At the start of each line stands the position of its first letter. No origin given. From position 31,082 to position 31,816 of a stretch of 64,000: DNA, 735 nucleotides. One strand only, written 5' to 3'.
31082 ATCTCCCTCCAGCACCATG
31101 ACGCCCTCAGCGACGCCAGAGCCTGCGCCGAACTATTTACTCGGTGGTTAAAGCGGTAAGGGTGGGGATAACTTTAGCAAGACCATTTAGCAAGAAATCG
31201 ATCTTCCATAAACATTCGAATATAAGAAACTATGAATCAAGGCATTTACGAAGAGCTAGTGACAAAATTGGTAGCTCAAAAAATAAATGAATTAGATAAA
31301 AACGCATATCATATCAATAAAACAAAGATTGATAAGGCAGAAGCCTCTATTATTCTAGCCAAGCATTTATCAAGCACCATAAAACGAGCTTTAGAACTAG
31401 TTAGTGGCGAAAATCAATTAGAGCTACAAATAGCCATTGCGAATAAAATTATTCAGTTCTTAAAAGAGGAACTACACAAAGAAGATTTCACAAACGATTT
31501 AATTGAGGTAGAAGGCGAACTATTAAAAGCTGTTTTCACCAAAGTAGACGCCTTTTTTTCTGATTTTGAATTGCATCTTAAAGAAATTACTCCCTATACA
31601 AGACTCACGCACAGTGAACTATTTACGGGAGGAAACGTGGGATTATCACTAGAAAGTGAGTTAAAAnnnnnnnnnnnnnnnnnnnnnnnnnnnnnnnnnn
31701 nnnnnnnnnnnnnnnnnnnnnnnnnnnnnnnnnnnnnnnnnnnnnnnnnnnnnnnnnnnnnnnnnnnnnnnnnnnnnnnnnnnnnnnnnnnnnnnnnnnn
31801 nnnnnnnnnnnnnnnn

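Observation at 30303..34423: AT-rich inserted gene for a PLD-nuclease / SF2-helicase / DUF3427 fusion (SauUSI-like type IV restriction architecture) next to a DEDDh exonuclease and a tandem-repeat array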

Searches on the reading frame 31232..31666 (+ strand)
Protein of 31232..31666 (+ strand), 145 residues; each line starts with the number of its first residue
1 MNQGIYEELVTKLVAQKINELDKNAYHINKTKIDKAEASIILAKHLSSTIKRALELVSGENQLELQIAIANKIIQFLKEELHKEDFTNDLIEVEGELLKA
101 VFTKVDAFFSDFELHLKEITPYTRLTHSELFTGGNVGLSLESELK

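Call 38: search_protein_families(library=pfam, proteins=[window:31232-31666:+], max_evalue=10)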
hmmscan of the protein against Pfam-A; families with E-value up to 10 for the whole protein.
window:31232-31666:+ (145 aa): 5 families
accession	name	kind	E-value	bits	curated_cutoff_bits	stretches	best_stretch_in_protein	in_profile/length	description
PF08558.16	TRF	-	0.0093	16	25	1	5-92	126-203/239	Telomere repeat binding factor (TRF)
PF24492.1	HEAT_ECM29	-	0.031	14.8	27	1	8-65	14-71/160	Proteasome adapter and scaffold protein ECM29, HEAT-repeat domain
PF12069.13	DUF3549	-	0.048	13.3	27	1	17-105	222-309/340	Protein of unknown function (DUF3549)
PF01893.21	UPF0058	-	0.08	13.7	25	1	15-56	30-71/87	Uncharacterised protein family UPF0058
PF05563.18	SpvD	-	0.098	12.8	25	1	19-106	53-142/212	Salmonella plasmid virulence protein SpvD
